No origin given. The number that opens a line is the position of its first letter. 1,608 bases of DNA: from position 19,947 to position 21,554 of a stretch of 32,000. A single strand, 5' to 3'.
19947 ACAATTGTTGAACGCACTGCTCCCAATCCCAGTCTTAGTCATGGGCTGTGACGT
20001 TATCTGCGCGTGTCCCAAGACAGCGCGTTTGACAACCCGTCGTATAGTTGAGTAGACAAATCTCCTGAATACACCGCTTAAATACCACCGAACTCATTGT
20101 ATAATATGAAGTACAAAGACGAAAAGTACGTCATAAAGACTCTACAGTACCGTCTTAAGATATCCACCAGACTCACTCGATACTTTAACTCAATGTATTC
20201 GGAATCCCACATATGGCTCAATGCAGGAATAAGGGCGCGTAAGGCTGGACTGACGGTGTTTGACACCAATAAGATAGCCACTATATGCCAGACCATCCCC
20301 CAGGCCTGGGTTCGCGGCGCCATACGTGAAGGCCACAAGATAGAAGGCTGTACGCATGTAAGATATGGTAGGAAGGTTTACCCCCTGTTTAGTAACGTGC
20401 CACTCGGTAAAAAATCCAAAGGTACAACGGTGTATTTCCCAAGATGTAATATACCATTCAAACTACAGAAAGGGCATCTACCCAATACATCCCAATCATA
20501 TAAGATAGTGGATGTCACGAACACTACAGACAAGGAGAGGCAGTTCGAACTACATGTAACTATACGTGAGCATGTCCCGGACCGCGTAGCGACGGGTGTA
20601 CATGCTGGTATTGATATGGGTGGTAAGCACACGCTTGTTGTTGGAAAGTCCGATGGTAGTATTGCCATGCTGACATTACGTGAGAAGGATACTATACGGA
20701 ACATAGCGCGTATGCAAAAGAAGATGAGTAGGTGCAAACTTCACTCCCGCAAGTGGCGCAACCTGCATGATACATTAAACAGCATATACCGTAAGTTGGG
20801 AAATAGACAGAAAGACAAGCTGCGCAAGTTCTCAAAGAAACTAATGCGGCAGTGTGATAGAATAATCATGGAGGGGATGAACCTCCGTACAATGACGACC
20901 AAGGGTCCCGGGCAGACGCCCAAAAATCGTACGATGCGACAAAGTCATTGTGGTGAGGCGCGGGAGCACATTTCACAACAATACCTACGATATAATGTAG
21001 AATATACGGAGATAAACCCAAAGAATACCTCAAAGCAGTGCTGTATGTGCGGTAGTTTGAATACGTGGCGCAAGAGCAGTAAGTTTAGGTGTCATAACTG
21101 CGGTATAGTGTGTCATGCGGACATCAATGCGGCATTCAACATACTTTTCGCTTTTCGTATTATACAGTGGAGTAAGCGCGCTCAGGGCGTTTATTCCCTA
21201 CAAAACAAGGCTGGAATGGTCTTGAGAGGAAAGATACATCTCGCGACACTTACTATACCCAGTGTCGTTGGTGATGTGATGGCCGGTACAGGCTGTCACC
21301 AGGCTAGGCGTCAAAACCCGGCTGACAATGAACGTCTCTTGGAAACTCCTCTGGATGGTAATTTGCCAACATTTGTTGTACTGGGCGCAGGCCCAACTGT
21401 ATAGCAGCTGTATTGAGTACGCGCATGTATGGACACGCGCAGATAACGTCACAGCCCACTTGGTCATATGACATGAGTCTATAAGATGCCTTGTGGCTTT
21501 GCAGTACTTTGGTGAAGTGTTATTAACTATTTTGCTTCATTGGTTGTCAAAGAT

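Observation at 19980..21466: Second, unrelated TnpB element shows the same shell: perfect 28-bp TIRs and a 7/8 8-bp flanking repeat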

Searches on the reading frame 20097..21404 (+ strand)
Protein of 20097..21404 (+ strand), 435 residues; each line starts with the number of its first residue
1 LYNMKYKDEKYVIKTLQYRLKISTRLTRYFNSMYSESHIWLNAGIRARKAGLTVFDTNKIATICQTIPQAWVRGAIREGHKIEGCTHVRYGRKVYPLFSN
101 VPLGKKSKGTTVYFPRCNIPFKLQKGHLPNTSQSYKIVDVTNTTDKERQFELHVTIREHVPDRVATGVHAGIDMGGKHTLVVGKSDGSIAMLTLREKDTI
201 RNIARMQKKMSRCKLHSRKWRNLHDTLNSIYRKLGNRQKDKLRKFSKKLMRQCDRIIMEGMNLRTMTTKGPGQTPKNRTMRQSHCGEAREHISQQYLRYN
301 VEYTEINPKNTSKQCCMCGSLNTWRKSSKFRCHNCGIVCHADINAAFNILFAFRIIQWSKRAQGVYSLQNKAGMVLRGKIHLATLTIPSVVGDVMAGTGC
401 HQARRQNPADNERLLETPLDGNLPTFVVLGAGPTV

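Call 6: search_protein_families(library=pfam, proteins=[window:20097-21404:+], max_evalue=0.01)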
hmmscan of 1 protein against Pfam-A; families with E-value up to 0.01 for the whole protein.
window:20097-21404:+ (435 aa): 2 families
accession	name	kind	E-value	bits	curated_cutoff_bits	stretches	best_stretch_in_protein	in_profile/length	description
PF07282.18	Cas12f1-like_TNB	-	6.3e-14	52.3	26.3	1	288-349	4-60/60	Cas12f1-like, TNB domain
PF01385.25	OrfB_IS605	-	2.4e-11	44.4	30.5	1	159-267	8-117/120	Probable transposase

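Call 12: find_homologous_proteins(query=window:20106-21404:+, max_evalue=0.00001)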
Query window:20106-21404:+ (432 aa): 44 proteins with E <= 0.00001 among 1594 candidates.
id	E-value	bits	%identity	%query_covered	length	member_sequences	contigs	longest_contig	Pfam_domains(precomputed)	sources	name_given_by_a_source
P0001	2.7e-230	783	77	100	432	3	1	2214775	PF01385.26,PF07282.19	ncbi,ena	-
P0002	8.7e-230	781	78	97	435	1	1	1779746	PF01385.26,PF07282.19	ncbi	-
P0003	2.3e-229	780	95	82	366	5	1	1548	PF01385.26,PF07282.19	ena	-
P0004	6.0e-227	772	77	98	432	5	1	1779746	PF01385.26,PF07282.19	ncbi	-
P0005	2.7e-226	770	76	99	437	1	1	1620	PF01385.26,PF07282.19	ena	-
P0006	6.2e-226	768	77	98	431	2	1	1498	PF01385.26,PF07282.19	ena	-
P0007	6.3e-225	765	76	99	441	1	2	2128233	PF01385.26,PF07282.19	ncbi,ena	-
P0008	2.3e-224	763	76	99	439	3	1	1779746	PF01385.26,PF07282.19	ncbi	-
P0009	1.4e-223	761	76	97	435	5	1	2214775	PF01385.26,PF07282.19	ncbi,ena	-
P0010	2.3e-223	760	76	99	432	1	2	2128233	PF01385.26,PF07282.19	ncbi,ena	-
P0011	6.7e-223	758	77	98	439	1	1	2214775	PF01385.26,PF07282.19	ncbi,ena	-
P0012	3.4e-220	749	76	99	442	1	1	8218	PF01385.26,PF07282.19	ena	-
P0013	2.6e-215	733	74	98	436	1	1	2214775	PF01385.26,PF07282.19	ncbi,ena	-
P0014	4.9e-215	732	73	99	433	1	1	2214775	PF01385.26,PF07282.19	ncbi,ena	-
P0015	4.0e-213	726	73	98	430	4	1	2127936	PF01385.26,PF07282.19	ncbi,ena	-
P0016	5.3e-210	716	72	98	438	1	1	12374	PF01385.26,PF07282.19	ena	-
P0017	8.2e-207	705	71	98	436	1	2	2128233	PF01385.26,PF07282.19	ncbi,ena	-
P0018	1.5e-205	701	71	98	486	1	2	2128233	PF01385.26,PF07282.19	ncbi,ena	-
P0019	2.3e-205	701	70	98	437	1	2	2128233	PF01385.26,PF07282.19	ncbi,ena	-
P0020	7.0e-202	689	70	97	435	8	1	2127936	PF01385.26,PF07282.19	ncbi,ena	-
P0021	2.4e-201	687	75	91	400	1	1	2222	PF01385.26,PF07282.19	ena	-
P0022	1.3e-198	678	69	98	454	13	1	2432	PF01385.26,PF07282.19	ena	-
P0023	3.3e-187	641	66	97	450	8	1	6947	PF01385.26,PF07282.19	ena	-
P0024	2.1e-183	628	68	93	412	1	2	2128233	PF01385.26,PF07282.19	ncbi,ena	-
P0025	1.8e-182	625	76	82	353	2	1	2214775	PF01385.26,PF07282.19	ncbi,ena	-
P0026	3.8e-179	614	76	79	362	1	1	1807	PF01385.26,PF07282.19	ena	-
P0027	8.0e-172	590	62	97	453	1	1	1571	PF01385.26,PF07282.19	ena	-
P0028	2.1e-153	529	80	66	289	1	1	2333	PF01385.26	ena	-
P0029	5.3e-146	505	55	95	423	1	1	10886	PF01385.26,PF07282.19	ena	-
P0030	1.1e-142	494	56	92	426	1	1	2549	PF01385.26,PF07282.19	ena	-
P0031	1.8e-142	493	75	68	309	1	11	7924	PF01385.26,PF07282.19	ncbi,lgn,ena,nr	ncbi:MAG: IS200/IS605 family element transposase accessory protein TnpB [Cenarchaeum sp. SB0665_bin_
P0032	4.3e-142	492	56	91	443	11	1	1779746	PF01385.26,PF07282.19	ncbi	-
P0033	5.6e-141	489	64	77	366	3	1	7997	PF01385.26,PF07282.19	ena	-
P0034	7.1e-138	478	54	91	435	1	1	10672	PF01385.26,PF07282.19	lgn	-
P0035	4.7e-137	476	54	95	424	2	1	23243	PF01385.26,PF07282.19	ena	-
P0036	1.9e-131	457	52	91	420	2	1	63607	PF01385.26,PF07282.19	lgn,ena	-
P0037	2.7e-131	457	71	63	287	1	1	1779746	PF01385.26,PF07282.19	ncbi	-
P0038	3.5e-131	456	79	57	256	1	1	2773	PF01385.26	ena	-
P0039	5.0e-119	416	72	60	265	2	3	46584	PF01385.26,PF07282.19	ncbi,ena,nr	ncbi:MAG: IS200/IS605 family element transposase accessory protein TnpB [Cenarchaeum sp. SB0669_bin_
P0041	5.9e-103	363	68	56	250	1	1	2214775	PF07282.19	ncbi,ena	-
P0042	6.7e-60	221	34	88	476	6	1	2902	PF07282.19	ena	-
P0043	2.3e-58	216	34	88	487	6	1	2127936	PF01385.26,PF07282.19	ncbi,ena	-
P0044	5.6e-14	70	31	42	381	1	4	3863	PF12323.15,PF01385.26,PF07282.19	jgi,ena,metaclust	metaclust:\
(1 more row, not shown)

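Call 13: find_encoding_contigs(protein=P0001, flank=3000, max_places=4)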
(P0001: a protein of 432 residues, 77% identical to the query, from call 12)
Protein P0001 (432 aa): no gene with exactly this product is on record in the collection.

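Call 14: find_encoding_contigs(protein=P0002, flank=3000, max_places=4)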
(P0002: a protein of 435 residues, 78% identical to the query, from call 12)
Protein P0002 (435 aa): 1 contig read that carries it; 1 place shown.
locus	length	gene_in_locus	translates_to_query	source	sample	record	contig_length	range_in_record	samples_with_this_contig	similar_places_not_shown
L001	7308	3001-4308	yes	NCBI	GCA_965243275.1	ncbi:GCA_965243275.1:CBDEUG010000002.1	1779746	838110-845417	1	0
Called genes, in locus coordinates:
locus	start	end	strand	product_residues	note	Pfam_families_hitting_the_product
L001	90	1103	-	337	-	PF02568:ThiI, PF03054:tRNA_Me_trans, PF18297:NFACT-R_2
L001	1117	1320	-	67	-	-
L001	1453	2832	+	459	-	-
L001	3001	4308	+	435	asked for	PF01385:OrfB_IS605, PF07282:Cas12f1-like_TNB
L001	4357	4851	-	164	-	PF05425:CopD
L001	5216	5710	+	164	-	-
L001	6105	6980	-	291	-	PF13793:Pribosyltran_N, PF00156:Pribosyltran, PF14681:UPRTase (weak), PF14572:Pribosyl_synth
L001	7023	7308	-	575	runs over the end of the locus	PF00924:MS_channel_2nd (faint), PF21082:MS_channel_3rd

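Call 15: find_encoding_contigs(protein=P0007, flank=3000, max_places=4)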
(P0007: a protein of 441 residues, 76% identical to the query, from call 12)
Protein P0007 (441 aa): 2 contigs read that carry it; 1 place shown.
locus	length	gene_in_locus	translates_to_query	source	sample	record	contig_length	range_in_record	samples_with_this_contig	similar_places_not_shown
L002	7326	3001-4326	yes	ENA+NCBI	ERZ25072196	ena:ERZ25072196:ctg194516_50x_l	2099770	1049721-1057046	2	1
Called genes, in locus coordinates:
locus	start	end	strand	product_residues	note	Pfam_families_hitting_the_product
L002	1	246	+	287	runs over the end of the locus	PF00294:PfkB (weak)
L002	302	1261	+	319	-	PF20143:NAD_kinase_C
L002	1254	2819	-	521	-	PF06418:CTP_synth_N, PF00117:GATase, PF07722:Peptidase_C26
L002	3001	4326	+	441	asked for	PF01385:OrfB_IS605, PF07282:Cas12f1-like_TNB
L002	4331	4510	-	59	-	-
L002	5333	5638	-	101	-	-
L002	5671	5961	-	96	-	-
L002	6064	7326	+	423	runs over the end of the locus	PF02878:PGM_PMM_I, PF02879:PGM_PMM_II, PF02880:PGM_PMM_III, PF00408:PGM_PMM_IV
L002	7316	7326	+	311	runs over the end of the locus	PF00586:AIRS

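Call 26: find_related_loci(query=A1, collection=genome_contigs, flank=3000)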
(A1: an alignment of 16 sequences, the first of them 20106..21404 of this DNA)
Query A1 (432 aa) in genome_contigs; peptide patterns used: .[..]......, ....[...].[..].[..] (x = any residue, [..] = any of these).
101 stretches matched a pattern; 7 encode a relative of the query (tblastn E <= 1e-3); 6 distinct loci.
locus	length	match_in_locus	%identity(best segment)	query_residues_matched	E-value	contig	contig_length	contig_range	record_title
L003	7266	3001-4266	73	1-422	0e+0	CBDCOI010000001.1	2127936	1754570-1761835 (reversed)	MAG: Nitrosopumilaceae archaeon isolate fec153ef-6954-4ee0-80d4-06340fe0f1b3 genome assembly, contig: contig_1, whole ge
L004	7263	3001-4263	71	1-422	0e+0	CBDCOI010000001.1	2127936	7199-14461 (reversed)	MAG: Nitrosopumilaceae archaeon isolate fec153ef-6954-4ee0-80d4-06340fe0f1b3 genome assembly, contig: contig_1, whole ge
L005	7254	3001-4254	70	1-418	0e+0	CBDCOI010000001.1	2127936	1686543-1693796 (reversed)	MAG: Nitrosopumilaceae archaeon isolate fec153ef-6954-4ee0-80d4-06340fe0f1b3 genome assembly, contig: contig_1, whole ge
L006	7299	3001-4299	65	1-418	0e+0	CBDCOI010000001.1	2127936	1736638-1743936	MAG: Nitrosopumilaceae archaeon isolate fec153ef-6954-4ee0-80d4-06340fe0f1b3 genome assembly, contig: contig_1, whole ge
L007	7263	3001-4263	69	1-422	0e+0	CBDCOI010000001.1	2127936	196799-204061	MAG: Nitrosopumilaceae archaeon isolate fec153ef-6954-4ee0-80d4-06340fe0f1b3 genome assembly, contig: contig_1, whole ge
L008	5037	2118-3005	75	131-424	8e-149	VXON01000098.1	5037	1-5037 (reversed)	MAG: Cenarchaeum sp. SB0662_bin_33 NODE_10348_length_5037_cov_84.850060, whole genome shotgun sequence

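Call 30: find_related_loci(query=A1, collection=metagenome_contigs, flank=3000)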
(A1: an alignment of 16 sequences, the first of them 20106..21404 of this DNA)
Query A1 (432 aa) in metagenome_contigs; peptide patterns used: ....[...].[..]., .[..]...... (x = any residue, [..] = any of these).
128 stretches matched a pattern; 1 encode a relative of the query (tblastn E <= 1e-3); 1 distinct loci.
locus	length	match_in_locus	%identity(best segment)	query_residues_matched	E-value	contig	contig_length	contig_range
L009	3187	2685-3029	31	233-347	1e-9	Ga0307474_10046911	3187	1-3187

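Call 35: search_protein_families(library=pfam, proteins=[L004:1849-2871:+], max_evalue=0.01)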
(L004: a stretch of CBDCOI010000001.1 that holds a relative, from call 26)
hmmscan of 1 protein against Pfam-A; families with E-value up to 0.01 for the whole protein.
L004:1849-2871:+ (340 aa): 1 family
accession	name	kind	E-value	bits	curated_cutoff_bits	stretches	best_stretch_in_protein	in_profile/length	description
PF01609.27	DDE_Tnp_1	-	3e-08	34.1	23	1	173-315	35-200/200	Transposase DDE domain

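Call 36: search_protein_families(library=ncbifam, proteins=[L004:1849-2871:+, window:20106-21404:+], max_evalue=0.01)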
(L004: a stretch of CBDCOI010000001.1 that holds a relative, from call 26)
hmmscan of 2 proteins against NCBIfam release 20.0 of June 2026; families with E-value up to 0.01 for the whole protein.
L004:1849-2871:+ (340 aa): 6 families
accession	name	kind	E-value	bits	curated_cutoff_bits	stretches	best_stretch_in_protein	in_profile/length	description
NF033579.1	transpos_IS5_2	equivalog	6.9e-19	68.4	140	1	20-314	3-286/289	IS5 family transposase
NF033551.1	transpos_IS1182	equivalog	2e-12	46.7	270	1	176-273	270-359/488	IS1182 family transposase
NF033580.1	transpos_IS5_3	equivalog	3.3e-08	33.4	110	1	174-283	126-226/258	IS5 family transposase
NF033581.1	transpos_IS5_4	equivalog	5.9e-06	25.8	140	1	174-298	155-267/285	IS5 family transposase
NF033592.1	transpos_IS4_1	equivalog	0.00034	19.8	115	1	69-228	34-186/332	IS4 family transposase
NF033578.1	transpos_IS5_1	equivalog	0.0039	16.4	275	1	175-298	285-395/419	IS5 family transposase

window:20106-21404:+ (432 aa): 6 families
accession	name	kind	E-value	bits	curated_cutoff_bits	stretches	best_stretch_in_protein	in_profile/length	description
NF040570.1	guided_TnpB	subfamily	7.1e-33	114.4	100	1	105-347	130-387/389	RNA-guided endonuclease TnpB family protein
NF038280.1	IS607_TnpB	exception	3.7e-20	72.3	350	1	134-351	170-390/431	IS607 family element RNA-guided endonuclease TnpB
NF038281.1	IS200_TnpB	exception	6.7e-18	64.9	425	1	133-347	144-356/360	IS200/IS605 family element RNA-guided endonuclease TnpB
NF049972.1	CRISPR_Cas12f2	exception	5.8e-09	35.2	450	1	201-346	363-515/524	type V CRISPR-associated effector Cas12f2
TIGR01766.2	TIGR01766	domain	2e-06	28.2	32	1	233-309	3-82/82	IS200/IS605 family accessory protein TnpB-related protein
NF033950.0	Cas12c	equivalog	0.0055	14.4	250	1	324-346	1211-1235/1246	type V CRISPR-associated protein Cas12c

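Call 40: find_homologous_proteins(query=L004:1849-2871:+, max_evalue=0.00001)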
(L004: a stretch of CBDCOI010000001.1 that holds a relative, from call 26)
Query L004:1849-2871:+ (340 aa): 127 proteins with E <= 0.00001 among 682 candidates; the best 120 are listed.
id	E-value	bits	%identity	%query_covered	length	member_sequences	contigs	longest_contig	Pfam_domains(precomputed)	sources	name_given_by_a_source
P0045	1.9e-204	696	96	90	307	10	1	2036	PF01609.28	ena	-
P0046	4.5e-200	682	87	97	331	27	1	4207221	PF01609.28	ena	-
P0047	1.4e-195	667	89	93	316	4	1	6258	PF01609.28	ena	-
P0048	1.5e-193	660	84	97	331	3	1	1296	PF01609.28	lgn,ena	-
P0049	6.1e-189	645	90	90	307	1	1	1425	PF01609.28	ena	-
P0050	5.3e-180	616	87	90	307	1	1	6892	PF01609.28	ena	-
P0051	9.3e-180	615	78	97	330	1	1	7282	PF01609.28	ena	-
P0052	3.4e-177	606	79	97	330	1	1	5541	PF01609.28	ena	-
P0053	3.6e-177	606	86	90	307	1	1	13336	PF01609.28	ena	-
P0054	1.2e-172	591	82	90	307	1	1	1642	PF01609.28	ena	-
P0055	1.2e-165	568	91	79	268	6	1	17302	PF01609.28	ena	-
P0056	3.3e-163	560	79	90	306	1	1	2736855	-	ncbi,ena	-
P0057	4.2e-162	557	73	97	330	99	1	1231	PF01609.28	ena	-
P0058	8.0e-160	549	82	85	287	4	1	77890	PF01609.28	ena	-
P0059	8.0e-160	549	81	86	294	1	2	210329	PF01609.28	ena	-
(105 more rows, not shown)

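Call 41: find_encoding_contigs(protein=P0055, flank=4000, max_places=3)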
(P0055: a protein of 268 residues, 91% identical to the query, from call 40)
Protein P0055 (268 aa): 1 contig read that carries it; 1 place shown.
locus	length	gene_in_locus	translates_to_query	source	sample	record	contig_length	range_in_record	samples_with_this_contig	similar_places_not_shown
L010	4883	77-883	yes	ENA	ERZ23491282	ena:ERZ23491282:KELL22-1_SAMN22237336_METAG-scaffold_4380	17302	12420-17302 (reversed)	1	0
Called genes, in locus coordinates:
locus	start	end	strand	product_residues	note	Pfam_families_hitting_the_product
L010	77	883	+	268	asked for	PF01609:DDE_Tnp_1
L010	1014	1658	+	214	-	PF04199:Cyclase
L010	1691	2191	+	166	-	PF22784:PTP-SAK, PF22741:PTP-NADK, PF22785:Tc-R-P, PF00782:DSPc, PF14566:PTPlike_phytase, PF00102:Y_phosphatase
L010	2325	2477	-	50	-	-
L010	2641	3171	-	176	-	-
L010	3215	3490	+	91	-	PF13656:RNA_pol_L_2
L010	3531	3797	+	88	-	PF01096:Zn_ribbon_TFIIS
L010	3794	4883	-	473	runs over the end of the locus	PF00696:AA_kinase, PF13840:ACT_7, PF22468:ACT_9, PF13840:ACT_7 (weak), PF01842:ACT (weak), PF22468:ACT_9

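Call 42: find_encoding_contigs(protein=P0046, flank=3000, max_places=6)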
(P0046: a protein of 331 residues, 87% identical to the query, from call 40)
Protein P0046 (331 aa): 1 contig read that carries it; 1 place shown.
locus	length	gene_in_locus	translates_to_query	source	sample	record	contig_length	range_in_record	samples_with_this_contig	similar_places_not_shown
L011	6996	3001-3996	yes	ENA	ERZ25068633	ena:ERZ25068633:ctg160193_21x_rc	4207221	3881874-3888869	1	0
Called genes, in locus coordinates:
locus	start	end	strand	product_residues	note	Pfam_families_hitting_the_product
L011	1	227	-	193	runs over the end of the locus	-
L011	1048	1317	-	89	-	-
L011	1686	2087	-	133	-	PF14534:DUF4440, PF12680:SnoaL_2 (weak)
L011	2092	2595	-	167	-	-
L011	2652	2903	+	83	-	-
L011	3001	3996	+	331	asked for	PF01609:DDE_Tnp_1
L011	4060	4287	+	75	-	-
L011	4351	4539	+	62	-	-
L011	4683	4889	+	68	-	-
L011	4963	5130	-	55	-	-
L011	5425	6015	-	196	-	-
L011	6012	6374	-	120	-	PF00145:DNA_methylase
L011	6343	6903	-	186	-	PF00145:DNA_methylase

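Call 50: find_encoding_contigs(protein=P0036, flank=4000, max_places=3)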
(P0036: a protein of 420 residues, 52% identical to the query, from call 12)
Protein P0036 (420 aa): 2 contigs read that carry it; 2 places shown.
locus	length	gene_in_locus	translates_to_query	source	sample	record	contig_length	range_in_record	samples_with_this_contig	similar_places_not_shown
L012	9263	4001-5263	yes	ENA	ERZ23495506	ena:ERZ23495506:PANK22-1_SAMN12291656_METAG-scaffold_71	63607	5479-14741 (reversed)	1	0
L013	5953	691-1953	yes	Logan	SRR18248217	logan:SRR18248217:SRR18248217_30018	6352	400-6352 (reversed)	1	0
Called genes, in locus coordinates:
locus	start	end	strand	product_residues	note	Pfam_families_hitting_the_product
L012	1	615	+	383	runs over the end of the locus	-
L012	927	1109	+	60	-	PF13384:HTH_23 (weak)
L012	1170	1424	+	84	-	-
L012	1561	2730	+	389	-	-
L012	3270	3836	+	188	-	PF01909:NTP_transf_2, PF18765:Polbeta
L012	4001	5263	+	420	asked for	PF01385:OrfB_IS605, PF07282:Cas12f1-like_TNB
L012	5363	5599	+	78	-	PF05168:HEPN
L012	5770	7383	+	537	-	-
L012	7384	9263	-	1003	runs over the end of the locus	PF00176:SNF2-rel_dom, PF00270:DEAD (faint), PF04851:ResIII, PF00271:Helicase_C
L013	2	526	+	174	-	?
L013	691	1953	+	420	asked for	PF01385:OrfB_IS605, PF07282:Cas12f1-like_TNB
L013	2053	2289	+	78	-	PF05168:HEPN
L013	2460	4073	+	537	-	-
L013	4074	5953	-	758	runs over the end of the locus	?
